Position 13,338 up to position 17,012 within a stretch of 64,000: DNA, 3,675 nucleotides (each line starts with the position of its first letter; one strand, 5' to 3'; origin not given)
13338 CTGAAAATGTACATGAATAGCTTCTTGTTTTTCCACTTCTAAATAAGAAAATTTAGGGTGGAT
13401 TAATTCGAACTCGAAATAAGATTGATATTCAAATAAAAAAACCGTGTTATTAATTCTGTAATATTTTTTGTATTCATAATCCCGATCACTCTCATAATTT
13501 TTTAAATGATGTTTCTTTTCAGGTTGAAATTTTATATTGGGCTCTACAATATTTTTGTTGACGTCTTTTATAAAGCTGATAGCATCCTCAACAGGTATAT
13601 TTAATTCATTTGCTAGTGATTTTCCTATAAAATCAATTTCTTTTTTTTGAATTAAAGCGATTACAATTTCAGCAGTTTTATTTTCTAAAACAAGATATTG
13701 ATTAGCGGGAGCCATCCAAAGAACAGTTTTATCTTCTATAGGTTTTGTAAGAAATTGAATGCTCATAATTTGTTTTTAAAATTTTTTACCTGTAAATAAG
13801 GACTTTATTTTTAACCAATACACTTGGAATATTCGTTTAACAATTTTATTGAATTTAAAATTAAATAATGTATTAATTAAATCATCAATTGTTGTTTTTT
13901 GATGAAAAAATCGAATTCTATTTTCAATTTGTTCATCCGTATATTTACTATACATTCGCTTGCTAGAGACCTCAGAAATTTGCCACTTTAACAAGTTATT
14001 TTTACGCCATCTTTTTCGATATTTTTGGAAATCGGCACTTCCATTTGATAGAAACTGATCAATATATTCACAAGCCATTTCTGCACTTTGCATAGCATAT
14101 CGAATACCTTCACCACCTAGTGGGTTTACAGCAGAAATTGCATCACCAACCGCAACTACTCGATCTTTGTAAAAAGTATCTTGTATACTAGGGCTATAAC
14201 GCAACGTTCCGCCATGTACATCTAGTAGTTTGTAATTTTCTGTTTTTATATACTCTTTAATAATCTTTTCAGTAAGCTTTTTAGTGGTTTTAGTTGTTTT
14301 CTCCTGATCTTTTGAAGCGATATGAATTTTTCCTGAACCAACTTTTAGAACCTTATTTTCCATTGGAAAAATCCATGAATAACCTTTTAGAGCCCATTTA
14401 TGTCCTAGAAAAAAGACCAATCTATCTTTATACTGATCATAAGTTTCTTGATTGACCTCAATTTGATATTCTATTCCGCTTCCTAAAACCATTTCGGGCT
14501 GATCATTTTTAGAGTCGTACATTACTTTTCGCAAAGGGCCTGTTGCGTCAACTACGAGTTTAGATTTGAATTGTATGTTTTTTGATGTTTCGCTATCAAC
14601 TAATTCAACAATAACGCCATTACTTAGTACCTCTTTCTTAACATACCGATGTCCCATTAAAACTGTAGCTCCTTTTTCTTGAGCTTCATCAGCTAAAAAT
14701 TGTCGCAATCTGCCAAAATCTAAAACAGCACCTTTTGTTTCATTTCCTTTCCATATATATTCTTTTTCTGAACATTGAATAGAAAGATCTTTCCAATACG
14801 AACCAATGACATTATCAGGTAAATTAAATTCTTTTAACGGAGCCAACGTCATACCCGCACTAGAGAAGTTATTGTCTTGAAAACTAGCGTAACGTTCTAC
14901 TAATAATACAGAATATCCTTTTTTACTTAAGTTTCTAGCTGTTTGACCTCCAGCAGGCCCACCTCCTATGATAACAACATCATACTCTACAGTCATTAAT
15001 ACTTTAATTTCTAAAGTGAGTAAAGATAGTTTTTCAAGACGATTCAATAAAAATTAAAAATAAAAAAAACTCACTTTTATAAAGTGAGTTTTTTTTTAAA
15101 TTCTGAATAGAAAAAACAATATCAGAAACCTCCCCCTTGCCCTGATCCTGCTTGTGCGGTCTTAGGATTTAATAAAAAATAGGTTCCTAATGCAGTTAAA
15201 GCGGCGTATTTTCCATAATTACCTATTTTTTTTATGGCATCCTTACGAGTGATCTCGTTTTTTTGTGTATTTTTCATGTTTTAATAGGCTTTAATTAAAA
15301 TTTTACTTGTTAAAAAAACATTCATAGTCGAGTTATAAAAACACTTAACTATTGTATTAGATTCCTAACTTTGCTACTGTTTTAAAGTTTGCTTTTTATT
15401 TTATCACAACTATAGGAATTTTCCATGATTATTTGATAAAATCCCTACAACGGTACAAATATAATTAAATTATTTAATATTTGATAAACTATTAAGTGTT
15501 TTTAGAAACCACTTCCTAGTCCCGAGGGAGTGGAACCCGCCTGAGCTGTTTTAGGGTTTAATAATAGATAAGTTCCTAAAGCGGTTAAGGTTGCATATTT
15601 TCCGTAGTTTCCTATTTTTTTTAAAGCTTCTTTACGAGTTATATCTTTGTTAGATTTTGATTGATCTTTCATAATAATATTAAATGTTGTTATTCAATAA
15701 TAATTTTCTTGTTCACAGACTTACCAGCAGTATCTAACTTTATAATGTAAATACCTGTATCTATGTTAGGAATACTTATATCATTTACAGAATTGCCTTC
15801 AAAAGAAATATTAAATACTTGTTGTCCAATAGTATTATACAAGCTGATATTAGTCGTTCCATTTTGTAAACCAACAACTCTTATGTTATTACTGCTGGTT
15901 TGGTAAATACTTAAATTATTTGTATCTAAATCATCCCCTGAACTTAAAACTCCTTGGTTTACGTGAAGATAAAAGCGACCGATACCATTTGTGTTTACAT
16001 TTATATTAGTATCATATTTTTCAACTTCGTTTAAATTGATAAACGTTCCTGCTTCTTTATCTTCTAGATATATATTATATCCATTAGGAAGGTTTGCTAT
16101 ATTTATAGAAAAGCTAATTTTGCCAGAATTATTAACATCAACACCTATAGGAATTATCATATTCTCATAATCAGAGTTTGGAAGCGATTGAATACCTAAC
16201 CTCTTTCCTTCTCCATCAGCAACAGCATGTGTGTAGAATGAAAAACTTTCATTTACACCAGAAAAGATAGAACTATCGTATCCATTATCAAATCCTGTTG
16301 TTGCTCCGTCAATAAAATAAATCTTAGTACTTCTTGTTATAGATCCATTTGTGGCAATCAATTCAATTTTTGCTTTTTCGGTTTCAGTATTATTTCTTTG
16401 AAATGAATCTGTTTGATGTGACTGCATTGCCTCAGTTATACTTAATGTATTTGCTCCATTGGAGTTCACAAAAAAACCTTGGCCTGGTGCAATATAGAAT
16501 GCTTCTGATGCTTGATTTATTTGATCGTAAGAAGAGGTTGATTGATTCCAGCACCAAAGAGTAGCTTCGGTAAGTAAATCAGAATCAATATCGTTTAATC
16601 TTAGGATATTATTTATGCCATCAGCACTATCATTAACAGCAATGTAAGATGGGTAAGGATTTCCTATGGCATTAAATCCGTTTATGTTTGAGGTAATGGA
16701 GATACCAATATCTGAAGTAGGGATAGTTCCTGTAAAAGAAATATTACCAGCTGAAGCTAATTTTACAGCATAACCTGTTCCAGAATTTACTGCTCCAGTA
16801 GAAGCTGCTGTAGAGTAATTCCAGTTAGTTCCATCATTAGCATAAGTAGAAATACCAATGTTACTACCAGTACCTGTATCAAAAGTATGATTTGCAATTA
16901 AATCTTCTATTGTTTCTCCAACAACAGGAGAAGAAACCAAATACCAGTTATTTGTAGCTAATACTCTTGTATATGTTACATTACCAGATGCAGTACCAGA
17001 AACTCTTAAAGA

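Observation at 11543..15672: Candidate uncharacterised RiPP-like peptide maturation locus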

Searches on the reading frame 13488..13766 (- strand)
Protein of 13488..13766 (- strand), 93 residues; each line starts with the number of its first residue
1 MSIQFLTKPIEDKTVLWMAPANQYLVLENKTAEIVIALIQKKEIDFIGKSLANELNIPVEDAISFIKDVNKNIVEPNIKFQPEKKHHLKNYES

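Call 7: search_protein_families(library=pfam, proteins=[window:13488-13766:-], max_evalue=10)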
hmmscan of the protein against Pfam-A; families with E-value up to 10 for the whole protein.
seq(93 aa): 2 families
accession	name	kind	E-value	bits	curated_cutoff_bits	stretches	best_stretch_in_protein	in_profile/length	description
PF09794.14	Avl9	-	0.0019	17.3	22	1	3-84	270-351/379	Transport protein Avl9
PF05043.19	Mga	-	0.083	13.9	21.1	1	23-83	10-67/87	Mga helix-turn-helix domain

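Call 29: search_solved_structures(query=A2, max_evalue=10, show_alignments=3)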
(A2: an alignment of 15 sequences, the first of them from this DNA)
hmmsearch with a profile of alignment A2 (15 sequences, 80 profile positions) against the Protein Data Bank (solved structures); distinct sequences matched with E-value up to 10: 6.
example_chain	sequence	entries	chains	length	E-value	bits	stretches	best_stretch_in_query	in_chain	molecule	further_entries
5but_A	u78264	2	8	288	0.0097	19.3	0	16-54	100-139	Ktr system potassium uptake protein A,Ktr system potassium uptake protein A | Ktr system potassium uptake protein A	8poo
5nr5_A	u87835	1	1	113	0.49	13.9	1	34-69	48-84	MatA protein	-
5nr6_A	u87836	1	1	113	0.74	13.3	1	33-69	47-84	MatB protein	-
8gsa_A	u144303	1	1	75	0.81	13.2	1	25-72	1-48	Acyl carrier protein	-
5uoi_A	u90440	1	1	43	0.9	13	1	44-68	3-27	HHH_rd1_0142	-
6s5n_A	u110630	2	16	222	1.1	12.8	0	16-54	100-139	Ktr system potassium uptake protein A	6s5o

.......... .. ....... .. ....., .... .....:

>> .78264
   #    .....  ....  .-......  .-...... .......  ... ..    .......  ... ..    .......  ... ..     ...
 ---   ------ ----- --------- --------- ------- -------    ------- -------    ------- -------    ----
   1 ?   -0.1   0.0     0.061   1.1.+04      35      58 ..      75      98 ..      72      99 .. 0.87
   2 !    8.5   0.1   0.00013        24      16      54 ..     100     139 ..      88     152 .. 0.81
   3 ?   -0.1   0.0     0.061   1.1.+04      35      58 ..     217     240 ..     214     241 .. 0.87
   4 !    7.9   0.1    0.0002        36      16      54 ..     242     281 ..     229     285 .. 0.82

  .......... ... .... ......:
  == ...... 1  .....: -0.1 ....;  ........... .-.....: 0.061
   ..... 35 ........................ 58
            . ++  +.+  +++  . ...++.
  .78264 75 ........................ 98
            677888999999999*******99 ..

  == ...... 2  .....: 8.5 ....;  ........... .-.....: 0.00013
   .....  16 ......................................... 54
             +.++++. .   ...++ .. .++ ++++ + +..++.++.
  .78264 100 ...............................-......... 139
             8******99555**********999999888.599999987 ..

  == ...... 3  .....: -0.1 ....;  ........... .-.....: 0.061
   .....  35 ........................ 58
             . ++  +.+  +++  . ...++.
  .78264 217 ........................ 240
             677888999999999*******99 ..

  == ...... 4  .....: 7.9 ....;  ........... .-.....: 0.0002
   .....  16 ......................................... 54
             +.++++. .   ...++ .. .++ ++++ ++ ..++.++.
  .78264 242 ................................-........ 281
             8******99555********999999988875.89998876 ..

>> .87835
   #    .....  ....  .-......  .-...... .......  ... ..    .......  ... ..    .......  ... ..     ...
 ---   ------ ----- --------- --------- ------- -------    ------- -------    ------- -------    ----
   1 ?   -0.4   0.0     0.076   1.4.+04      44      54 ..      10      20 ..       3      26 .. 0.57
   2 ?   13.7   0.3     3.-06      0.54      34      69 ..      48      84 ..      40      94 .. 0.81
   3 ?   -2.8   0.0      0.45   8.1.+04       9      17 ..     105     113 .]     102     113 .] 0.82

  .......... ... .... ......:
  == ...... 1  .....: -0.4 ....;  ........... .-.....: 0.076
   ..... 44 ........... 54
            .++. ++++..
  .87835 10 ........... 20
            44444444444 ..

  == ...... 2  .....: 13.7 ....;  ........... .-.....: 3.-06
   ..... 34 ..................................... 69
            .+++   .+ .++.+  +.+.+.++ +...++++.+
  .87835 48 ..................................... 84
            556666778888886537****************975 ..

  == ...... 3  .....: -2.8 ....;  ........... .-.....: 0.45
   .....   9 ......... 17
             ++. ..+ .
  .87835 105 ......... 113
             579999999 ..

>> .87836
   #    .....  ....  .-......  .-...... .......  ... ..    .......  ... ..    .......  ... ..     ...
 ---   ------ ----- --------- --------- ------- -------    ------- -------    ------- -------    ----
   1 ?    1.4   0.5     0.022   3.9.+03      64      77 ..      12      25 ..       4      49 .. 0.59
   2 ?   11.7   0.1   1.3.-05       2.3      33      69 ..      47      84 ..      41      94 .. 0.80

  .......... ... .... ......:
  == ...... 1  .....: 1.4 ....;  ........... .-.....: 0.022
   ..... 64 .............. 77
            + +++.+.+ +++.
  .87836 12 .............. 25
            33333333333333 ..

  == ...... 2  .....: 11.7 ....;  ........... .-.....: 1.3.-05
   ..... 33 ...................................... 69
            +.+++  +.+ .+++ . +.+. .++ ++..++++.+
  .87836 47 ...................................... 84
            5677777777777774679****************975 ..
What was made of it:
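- Tried and rejected: A sequence profile of the RRE against PDB sequences gave only spurious weak hits (call 29).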

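Call 30: search_protein_families(library=pfam, alignment_id=A2, max_evalue=10)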
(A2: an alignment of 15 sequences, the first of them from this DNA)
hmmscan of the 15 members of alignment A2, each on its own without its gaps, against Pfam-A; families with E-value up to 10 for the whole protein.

A. member 1, seq(81 aa): 1 family
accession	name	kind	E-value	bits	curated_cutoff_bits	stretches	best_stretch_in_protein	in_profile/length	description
PF09794.14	Avl9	-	0.0055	15.8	22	1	3-76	270-343/379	Transport protein Avl9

B. families by the number of members that match (of 15 scanned): 22 families
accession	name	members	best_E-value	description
PF05402.18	PqqD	4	0.0001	Coenzyme PQQ synthesis protein D (PqqD)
PF09794.14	Avl9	1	0.0055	Transport protein Avl9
PF03528.20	Rabaptin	1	0.0095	Rabaptin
PF03513.19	Cloacin_immun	1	0.011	Cloacin immunity protein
PF09245.15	MA-Mit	1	0.017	Mycoplasma arthritidis-derived mitogen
PF05184.20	SapB_1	1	0.019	Saposin-like type B, region 1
PF07687.19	M20_dimer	1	0.026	Peptidase dimerisation domain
PF24644.1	DUF7638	1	0.034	Domain of unknown function (DUF7638)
PF13048.12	DUF3908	1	0.035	Protein of unknown function (DUF3908)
PF23229.2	DUF7067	1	0.037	Alpha-glucan water dikinase, DUF7067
PF04760.21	IF2_N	1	0.038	Translation initiation factor IF-2, N-terminal region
PF21120.3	MCM_WH_arc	1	0.048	Archaeal MCM, winged-helix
PF06428.16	Sec2p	1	0.049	GDP/GTP exchange factor Sec2p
PF12106.13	Colicin_E5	1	0.052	Colicin E5 ribonuclease domain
PF18410.7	BTHB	1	0.071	Basic tilted helix bundle domain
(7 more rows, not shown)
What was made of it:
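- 13527..13766 (-): RRE (PqqD-like, beta3-alpha3) domain: residues 1-80 of the fusion protein. Predicted leader-binding module. Pfam PqqD hits in 4 of 15 homologues (call 30).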

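Call 35: predict_structure(alignment_id=A2)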
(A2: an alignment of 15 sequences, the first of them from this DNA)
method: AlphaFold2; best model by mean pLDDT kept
length: 81 residues; sequences in the alignment: 15
mean_pLDDT: 90.8   pTM: 0.79
mean pLDDT of the five models: 90.8, 89.9, 88.9, 88.1, 88.1
residues with pLDDT >= 90: 62; 70-90: 13; 50-70: 5; < 50: 1
segments of 3 or more residues with pLDDT < 50: none
pLDDT, mean of each block of 10 residues (from residue 1): 82 91 91 94 96 97 97 83 48
secondary structure, 60 per line:
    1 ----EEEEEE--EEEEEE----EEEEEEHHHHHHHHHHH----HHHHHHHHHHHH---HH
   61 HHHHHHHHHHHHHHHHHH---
elements in order: E5-10 E13-18 E23-28 H29-39 H44-55 H59-78
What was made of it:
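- On RRE (PqqD-like) domain proteins: DSSP elements: E5-10, E13-18, E23-28, H29-39, H44-55, H59-78, with pLDDT about 91 (call 35).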

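Call 39: fold_search(model_id=the predicted structure, library=pdb)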
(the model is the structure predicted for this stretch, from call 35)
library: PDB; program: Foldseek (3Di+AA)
matches with E <= 10: 673; with E <= 0.001: 0
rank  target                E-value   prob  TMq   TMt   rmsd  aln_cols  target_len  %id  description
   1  5v1u_B                2.3e-03  1.00  0.71  0.67   3.2        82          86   18  TbiB1 in Complex with the TbiA(beta) Leader Peptide (released 2018-09-05)
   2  5v1v_A                5.8e-03  1.00  0.73  0.68   2.6        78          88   17  TbiB1 in Complex with the TbiA(alpha) Leader Peptide (released 2018-09-05)
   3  5v1u_A                7.1e-03  1.00  0.71  0.69   3.1        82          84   18  TbiB1 in Complex with the TbiA(beta) Leader Peptide (released 2018-09-05)
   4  5v1u_C                8.0e-03  1.00  0.69  0.66   3.5        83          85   18  TbiB1 in Complex with the TbiA(beta) Leader Peptide (released 2018-09-05)
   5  5v1u_D                8.6e-03  1.00  0.68  0.67   3.5        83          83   18  TbiB1 in Complex with the TbiA(beta) Leader Peptide (released 2018-09-05)
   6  6jx3_B                1.9e-02  1.00  0.71  0.68   3.4        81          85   17  Lasso peptide synthetase B1 complexed with the leader peptide (released 2019-06-26)
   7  5lq4_A                9.6e-02  0.94  0.54  0.12   3.6        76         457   16  The Structure of ThcOx, the First Oxidase Protein from the Cyanobactin Pathways (released 2016-11-09)
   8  5sxy_MODEL_1_A        1.1e-01  0.96  0.55  0.49   2.8        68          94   10  The solution NMR structure for the PqqD truncation of Methylobacterium extorquens PqqCD representing a functio (released 2017-05-24)
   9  8xfu_B                1.1e-01  0.23  0.25  0.24  12.7        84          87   14  DUF3055 from Staphylococcus aureus adopts unique strategy for structural distinctiveness (released 2024-10-30)
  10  6gos_1                1.5e-01  0.66  0.37  0.15   5.0        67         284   15  E. coli Microcin synthetase McbBCD complex with pro-MccB17 bound (released 2019-01-30)
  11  5why_B                1.8e-01  0.90  0.56  0.13   3.8        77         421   10  Structural Insights into Thioether Bond Formation in the Biosynthesis of Sactipeptides (released 2017-07-26)
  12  6gri_2                2.3e-01  0.57  0.40  0.17   4.9        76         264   16  E. coli Microcin synthetase McbBCD complex (released 2019-01-30)
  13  5lq4_B                2.4e-01  0.87  0.54  0.12   3.3        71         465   15  The Structure of ThcOx, the First Oxidase Protein from the Cyanobactin Pathways (released 2016-11-09)
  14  5why_A                2.6e-01  0.63  0.45  0.12   4.7        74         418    9  Structural Insights into Thioether Bond Formation in the Biosynthesis of Sactipeptides (released 2017-07-26)
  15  5ehk_A                3.1e-01  0.80  0.52  0.06   4.3        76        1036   10  Crystal structure of tRNA dependent lantibiotic dehydratase MibB from Microbispora sp. 107891 (released 2016-03-02)
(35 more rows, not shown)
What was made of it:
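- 13527..13766 (-): Top Foldseek hits: TbiB1-leader complexes 5v1u and 5v1v (TM 0.71-0.73), 6jx3, ThcOx, PqqD 5sxy, McbB, CteB and MibB (call 39).
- On RRE (PqqD-like) domain proteins: Top Foldseek hits are TbiB1-leader complexes at TM 0.71-0.73 and probability 1.00 (call 39).
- Closest known: Paeninodin- and pseudomycoidin-type phosphorylated or phosphoglycosylated lasso peptides. Same: The RRE fold is closest to lasso B1 proteins (call 39).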

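Call 89: search_protein_families(library=ncbifam, alignment_id=A2, max_evalue=1)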
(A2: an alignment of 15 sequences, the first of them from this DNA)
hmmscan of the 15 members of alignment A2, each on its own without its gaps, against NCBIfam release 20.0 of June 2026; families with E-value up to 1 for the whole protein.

A. member 1, seq(81 aa): 1 family
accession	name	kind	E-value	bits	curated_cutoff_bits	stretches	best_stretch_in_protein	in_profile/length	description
NF050069.2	PqqD_rel_WgkC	exception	0.028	14.4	110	1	21-68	28-75/103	PqqD family peptide maturation chaperone WgkC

B. families by the number of members that match (of 15 scanned): 15 families
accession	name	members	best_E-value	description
NF050069.2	PqqD_rel_WgkC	11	0.00021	PqqD family peptide maturation chaperone WgkC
NF033530.1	lasso_PqqD_Strm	6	2e-05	lasso peptide biosynthesis PqqD family chaperone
NF033536.1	lasso_PqqD_Bac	3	0.034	lasso peptide biosynthesis PqqD family chaperone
NF004088.0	PRK05590.1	2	0.0099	hypothetical protein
TIGR04353.1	PqqD_rel_X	2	0.039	HPr-rel-A system PqqD family peptide chaperone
NF053517.1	HbztTptrPcaK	2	0.068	4-hydroxybenzoate transporter PcaK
NF008424.0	PRK11253.1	1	0.00095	muramoyltetrapeptide carboxypeptidase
NF004040.0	PRK05537.1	1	0.0011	bifunctional sulfate adenylyltransferase/adenylylsulfate kinase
NF008548.0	PRK11475.1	1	0.0021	DNA-binding transcriptional activator BglJ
NF010039.0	PRK13515.1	1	0.026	carboxylate-amine ligase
NF009348.0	PRK12706.1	1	0.037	flagellar basal body P-ring protein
TIGR04013.1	B12_SAM_MJ_1487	1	0.045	TIGR04013 family B12-binding domain/radical SAM domain-containing protein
TIGR01724.1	hmd_rel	1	0.08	H2-forming N(5),N(10)-methenyltetrahydromethanopterin dehydrogenase-related protein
NF053611.1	YiaD_Gzip_OmpA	1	0.087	YiaD family glycine zipper/OmpA-like lipoprotein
NF010921.0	PRK14341.1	1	0.098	lipoyl(octanoyl) transferase LipB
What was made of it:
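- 13527..13766 (-): NCBIfam WgkC in 11 of 15, lasso PqqD in 6 of 15, TIGR04353 in 2 of 15 (call 89).
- On LPP (linear polyphosphorylated peptide) RiPP family: An RRE fold is present (calls 35, 39, 89), but as the N-terminal domain of the kinase.
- Closest known: The HPr-rel-A system of NCBIfam/TIGRFAMs. Same: Two of 15 RRE homologues touch TIGR04353 (call 89).
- Tried and rejected: The RRE had to be shown through homologues and fold (calls 30, 35, 39, 89).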

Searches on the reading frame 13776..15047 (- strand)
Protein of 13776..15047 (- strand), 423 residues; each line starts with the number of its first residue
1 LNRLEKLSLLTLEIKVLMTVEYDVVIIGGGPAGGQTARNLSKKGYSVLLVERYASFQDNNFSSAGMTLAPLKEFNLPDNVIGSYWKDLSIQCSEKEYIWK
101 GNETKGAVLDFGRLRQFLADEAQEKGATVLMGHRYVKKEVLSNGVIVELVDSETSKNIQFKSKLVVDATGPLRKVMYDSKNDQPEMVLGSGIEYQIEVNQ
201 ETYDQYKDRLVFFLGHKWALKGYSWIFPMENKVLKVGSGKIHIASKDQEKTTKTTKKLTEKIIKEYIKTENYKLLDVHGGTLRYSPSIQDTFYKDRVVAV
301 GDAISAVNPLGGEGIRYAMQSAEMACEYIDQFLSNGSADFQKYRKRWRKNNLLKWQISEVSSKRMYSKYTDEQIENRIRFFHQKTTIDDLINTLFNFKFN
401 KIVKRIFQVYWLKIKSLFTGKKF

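Call 3: search_protein_families(library=pfam, proteins=[window:13776-15047:-], max_evalue=0.01)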
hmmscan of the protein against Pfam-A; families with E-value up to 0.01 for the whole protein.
window:13776-15047:- (423 aa): 15 families
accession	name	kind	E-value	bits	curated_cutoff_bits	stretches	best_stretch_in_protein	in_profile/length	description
PF01494.25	FAD_binding_3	-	6.7e-19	68.8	22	2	113-334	101-323/349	FAD binding domain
PF01266.30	DAO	-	6.6e-13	49.3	27.9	2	23-66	1-45/353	FAD dependent oxidoreductase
PF12831.13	FAD_oxidored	-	5e-12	46.3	27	1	23-170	1-145/416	FAD dependent oxidoreductase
PF04820.20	Trp_halogenase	-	8.6e-10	38.5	21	1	109-331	155-356/458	Tryptophan halogenase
PF05834.18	Lycopene_cycl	-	3.2e-09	36.8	23.4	1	23-350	1-311/380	Lycopene cyclase protein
PF22578.2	GGR_cat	-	4.6e-09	36.5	27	1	201-280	11-86/88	Geranylgeranyl reductase catalytic domain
PF07992.20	Pyr_redox_2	-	3.6e-07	30.3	26.1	1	22-69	1-43/291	Pyridine nucleotide-disulphide oxidoreductase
PF01134.28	GIDA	-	8.1e-06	25.6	22.1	1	23-51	1-29/391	Glucose inhibited division protein A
PF00890.30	FAD_binding_2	-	2.3e-05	24.2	20.4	1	23-72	1-50/414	FAD binding domain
PF01946.23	Thi4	-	5.6e-05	22.9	26.2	1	18-56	14-53/235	Thi4 family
PF03486.20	HI0933_like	-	0.00039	20.4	50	1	23-56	2-35/244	HI0933-like protein Rossmann domain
PF13450.12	NAD_binding_8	-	0.001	19.7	21.9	1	26-52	1-27/68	NAD(P)-binding Rossmann-like domain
PF00070.33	Pyr_redox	-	0.0012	19.7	22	0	24-57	2-35/82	Pyridine nucleotide-disulphide oxidoreductase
PF13454.12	NAD_binding_9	-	0.0073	16.7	21.8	0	25-53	1-33/155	FAD-NAD(P)-binding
PF13738.12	Pyr_redox_3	-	0.0096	15.6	30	0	25-53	1-30/305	Pyridine nucleotide-disulphide oxidoreductase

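Call 4: search_protein_families(library=ncbifam, proteins=[window:13776-15047:-], max_evalue=0.01)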
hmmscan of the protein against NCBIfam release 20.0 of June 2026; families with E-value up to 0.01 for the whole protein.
window:13776-15047:- (423 aa): 105 families (the best 25 are shown)
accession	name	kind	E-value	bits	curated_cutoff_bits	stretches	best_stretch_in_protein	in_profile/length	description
NF041385.1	Dggglyphlred_Halo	equivalog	3.6e-46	157.5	700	1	18-343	1-332/405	digeranylgeranylglycerophospholipid reductase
TIGR02032.1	GG-red-SF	subfamily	5.2e-46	157.7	158.8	1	22-329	1-297/297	geranylgeranyl reductase family protein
TIGR02023.1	BchP-ChlP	subfamily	1.3e-34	119.8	343.3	1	22-375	1-343/388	geranylgeranyl diphosphate reductase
NF041080.1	DGGGPL_reductase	equivalog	3.4e-30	105.3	580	1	21-341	1-323/447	digeranylgeranylglycerophospholipid reductase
NF049967.1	QhpG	equivalog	2.3e-20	72.9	240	2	24-170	1-139/423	flavin-dependent monooxygenase QhpG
TIGR02028.1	ChlP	equivalog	5.3e-19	68.2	505.3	1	24-368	3-348/398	geranylgeranyl reductase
NF041160.1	DGGPL_Thplmales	equivalog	2.1e-17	63.1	780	1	20-342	2-321/396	digeranylgeranylglycerophospholipid reductase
NF038171.1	maturase_LodB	equivalog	1.5e-16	60.4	400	1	103-349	91-332/361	lysine-epsilon-oxidase maturase LodB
NF045655.1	MkRedMenJ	equivalog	1.8e-15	56.8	700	1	19-331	2-317/406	menaquinone reductase MenJ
NF008519.0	PRK11445.1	equivalog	4.4e-13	49.2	303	2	220-368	199-335/355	FAD-binding protein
NF006460.0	PRK08849.1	equivalog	3e-11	42.8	598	2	254-354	241-340/386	2-octaprenyl-3-methyl-6-methoxy-1,4-benzoquinol hydroxylase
TIGR01988.1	Ubi-OHases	subfamily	3.1e-11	42.7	224.65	2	23-171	1-163/387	ubiquinone biosynthesis hydroxylase, UbiH/UbiF/VisC/COQ6 family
NF004835.0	PRK06185.1-4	equivalog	4.8e-11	42.1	601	1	290-344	283-337/411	FAD-dependent oxidoreductase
NF004780.0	PRK06126.1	subfamily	6.3e-11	41.3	445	2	18-54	5-41/552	hypothetical protein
NF005313.0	PRK06847.1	subfamily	1.3e-10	40.8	372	1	23-350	6-336/375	hypothetical protein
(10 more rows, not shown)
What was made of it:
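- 13776..15047 (-): FAD-dependent oxidoreductase of the geranylgeranyl-reductase family (probable ATG start at 14996). An accessory, lineage-specific gene. Pfam FAD_binding_3 and GGR_cat hit; QhpG, LodB and GoxB match weakly (calls 3, 4).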

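Call 85: search_protein_families(library=padloc, proteins=[window:13776-15047:-], max_evalue=0.01)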
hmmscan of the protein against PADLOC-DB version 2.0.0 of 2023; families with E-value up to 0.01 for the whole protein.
window:13776-15047:- (423 aa): 1 family
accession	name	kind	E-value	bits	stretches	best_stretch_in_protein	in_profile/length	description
PDLC01086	C3a186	-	0.0076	13.6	0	24-51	3-30/384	"C-3?,4? desaturase"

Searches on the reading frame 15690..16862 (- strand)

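Call 19: search_protein_families(library=pfam, proteins=[window:15690-16862:-], max_evalue=1)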
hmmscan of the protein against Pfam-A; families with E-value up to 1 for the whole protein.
window:15690-16862:- (390 aa): 3 families
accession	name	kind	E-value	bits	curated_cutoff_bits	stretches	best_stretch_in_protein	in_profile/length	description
PF18962.6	Por_Secre_tail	-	4.5e-06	27.3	27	1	332-389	17-75/75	Secretion system C-terminal sorting domain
PF13629.12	T2SS-T3SS_pil_N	-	0.054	13.7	23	1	322-350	37-65/72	Pilus formation protein N terminal region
PF07771.16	TSGP1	-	0.85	10.2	22.6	0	102-165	40-103/120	Tick salivary peptide group 1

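Call 22: search_protein_families(library=ncbifam, proteins=[window:15690-16862:-], max_evalue=1)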
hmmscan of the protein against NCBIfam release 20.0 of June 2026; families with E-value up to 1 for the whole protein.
window:15690-16862:- (390 aa): 3 families
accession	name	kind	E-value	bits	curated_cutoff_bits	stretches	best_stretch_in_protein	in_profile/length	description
TIGR04183.1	Por_Secre_tail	domain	1.3e-08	34.7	23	1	322-390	4-72/72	T9SS type A sorting domain-containing protein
NF038113.1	T9SSA_dep_M36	equivalog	8.9e-07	27.4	885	1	308-389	784-868/869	T9SS-dependent M36 family metallopeptidase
NF033708.1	T9SS_Cterm_ChiA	domain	0.01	15.7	40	1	337-388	2-54/55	T9SS sorting signal type C domain-containing protein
